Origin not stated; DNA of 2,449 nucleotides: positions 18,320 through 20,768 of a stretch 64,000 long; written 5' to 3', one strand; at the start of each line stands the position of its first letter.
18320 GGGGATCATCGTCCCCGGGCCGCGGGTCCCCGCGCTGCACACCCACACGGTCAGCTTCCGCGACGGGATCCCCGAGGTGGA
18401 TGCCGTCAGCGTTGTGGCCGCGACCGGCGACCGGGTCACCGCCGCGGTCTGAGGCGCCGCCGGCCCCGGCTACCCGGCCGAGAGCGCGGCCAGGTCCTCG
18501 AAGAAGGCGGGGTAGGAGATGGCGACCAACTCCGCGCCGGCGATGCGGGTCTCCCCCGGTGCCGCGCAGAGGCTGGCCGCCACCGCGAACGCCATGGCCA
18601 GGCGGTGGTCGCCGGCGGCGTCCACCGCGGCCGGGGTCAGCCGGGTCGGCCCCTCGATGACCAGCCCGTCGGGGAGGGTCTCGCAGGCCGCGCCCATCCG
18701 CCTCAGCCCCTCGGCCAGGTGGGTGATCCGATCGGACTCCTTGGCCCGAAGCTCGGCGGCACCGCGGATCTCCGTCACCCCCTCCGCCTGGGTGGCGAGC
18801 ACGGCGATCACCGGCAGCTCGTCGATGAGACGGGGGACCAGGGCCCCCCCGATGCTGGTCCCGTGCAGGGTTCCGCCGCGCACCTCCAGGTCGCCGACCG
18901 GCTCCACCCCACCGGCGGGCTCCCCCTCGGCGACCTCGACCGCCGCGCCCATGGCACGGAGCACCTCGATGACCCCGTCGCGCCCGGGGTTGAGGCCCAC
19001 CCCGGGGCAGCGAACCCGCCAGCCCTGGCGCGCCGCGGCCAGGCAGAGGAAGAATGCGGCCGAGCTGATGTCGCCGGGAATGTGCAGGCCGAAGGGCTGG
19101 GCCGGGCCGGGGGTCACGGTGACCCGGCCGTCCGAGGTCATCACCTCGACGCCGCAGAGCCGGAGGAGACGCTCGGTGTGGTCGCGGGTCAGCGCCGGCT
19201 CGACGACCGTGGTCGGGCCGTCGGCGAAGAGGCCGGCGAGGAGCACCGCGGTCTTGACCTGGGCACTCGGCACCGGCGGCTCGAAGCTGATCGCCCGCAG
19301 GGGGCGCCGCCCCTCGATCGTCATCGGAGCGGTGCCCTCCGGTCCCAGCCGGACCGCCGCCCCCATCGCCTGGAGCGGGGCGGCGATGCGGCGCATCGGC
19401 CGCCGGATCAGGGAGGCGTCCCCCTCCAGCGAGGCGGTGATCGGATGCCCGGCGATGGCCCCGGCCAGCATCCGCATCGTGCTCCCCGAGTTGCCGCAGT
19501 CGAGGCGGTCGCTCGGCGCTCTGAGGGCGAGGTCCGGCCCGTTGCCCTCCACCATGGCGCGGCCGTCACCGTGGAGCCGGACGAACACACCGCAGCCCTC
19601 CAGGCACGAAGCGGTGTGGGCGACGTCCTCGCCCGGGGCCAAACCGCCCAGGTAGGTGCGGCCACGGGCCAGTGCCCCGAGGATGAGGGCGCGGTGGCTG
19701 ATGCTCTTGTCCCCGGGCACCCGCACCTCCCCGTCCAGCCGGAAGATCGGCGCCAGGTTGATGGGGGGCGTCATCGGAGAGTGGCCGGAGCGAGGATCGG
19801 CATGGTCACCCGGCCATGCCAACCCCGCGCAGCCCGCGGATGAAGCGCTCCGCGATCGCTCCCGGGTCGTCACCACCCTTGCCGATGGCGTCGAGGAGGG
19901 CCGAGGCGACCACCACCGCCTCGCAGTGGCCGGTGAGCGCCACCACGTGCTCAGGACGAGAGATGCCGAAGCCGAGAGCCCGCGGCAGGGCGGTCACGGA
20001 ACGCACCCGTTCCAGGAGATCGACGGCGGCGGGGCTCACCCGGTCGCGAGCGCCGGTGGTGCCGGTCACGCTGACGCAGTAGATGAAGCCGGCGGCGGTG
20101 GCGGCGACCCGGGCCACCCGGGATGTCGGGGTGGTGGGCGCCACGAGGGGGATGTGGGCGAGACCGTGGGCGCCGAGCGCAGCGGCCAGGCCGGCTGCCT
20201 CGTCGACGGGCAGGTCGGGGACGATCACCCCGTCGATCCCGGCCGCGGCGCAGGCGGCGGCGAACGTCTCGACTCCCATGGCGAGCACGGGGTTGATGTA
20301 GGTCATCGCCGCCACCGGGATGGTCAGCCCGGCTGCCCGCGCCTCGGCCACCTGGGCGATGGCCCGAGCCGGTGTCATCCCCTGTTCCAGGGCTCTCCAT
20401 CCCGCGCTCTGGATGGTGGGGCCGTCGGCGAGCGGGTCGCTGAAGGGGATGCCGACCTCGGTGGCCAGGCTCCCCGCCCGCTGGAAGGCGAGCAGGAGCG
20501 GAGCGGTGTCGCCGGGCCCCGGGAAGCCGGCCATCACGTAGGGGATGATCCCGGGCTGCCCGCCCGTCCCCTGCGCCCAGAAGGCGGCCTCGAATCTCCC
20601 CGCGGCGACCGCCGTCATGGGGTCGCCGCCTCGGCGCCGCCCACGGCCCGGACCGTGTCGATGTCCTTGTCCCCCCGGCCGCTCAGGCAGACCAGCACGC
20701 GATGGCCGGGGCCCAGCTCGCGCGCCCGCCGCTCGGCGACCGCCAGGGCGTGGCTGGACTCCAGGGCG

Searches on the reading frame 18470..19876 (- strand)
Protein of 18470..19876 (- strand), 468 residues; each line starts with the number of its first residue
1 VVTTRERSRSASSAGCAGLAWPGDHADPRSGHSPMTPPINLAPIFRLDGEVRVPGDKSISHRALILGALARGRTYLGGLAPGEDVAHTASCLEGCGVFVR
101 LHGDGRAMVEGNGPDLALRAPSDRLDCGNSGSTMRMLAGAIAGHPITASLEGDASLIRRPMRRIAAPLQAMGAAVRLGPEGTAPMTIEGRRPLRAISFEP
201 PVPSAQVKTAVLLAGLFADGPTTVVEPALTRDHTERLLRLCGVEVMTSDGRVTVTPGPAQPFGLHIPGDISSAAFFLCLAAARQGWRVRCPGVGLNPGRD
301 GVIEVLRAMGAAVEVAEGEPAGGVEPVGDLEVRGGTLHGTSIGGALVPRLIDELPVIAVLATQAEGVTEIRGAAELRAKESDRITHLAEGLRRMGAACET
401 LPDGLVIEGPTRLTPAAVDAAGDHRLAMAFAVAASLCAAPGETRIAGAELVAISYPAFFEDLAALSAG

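Call 58: search_protein_families(library=pfam, proteins=[window:18470-19876:-], max_evalue=0.001)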
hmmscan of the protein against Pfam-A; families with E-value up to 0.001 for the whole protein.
window:18470-19876:- (468 aa): 1 family
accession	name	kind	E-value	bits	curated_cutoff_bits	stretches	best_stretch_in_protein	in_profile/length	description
PF00275.25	EPSP_synthase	-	9.1e-105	351.2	22.8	1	44-462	4-417/417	EPSP synthase (3-phosphoshikimate 1-carboxyvinyltransferase)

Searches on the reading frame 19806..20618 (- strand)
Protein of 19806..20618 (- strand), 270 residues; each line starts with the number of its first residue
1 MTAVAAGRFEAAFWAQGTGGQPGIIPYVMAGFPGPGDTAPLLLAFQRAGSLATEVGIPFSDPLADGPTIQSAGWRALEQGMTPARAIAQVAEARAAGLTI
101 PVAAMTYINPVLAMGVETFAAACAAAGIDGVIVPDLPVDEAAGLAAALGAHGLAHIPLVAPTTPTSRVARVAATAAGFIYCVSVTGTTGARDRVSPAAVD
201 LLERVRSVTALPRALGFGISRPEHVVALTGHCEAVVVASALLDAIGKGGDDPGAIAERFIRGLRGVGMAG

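Call 58: search_protein_families(library=pfam, proteins=[window:19806-20618:-], max_evalue=0.001)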
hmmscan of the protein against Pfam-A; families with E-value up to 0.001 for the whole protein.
window:19806-20618:- (270 aa): 1 family
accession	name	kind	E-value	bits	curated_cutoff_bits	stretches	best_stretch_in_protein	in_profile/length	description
PF00290.26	Trp_syntA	-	1.4e-77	260.6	27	1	21-255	9-243/259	Tryptophan synthase alpha chain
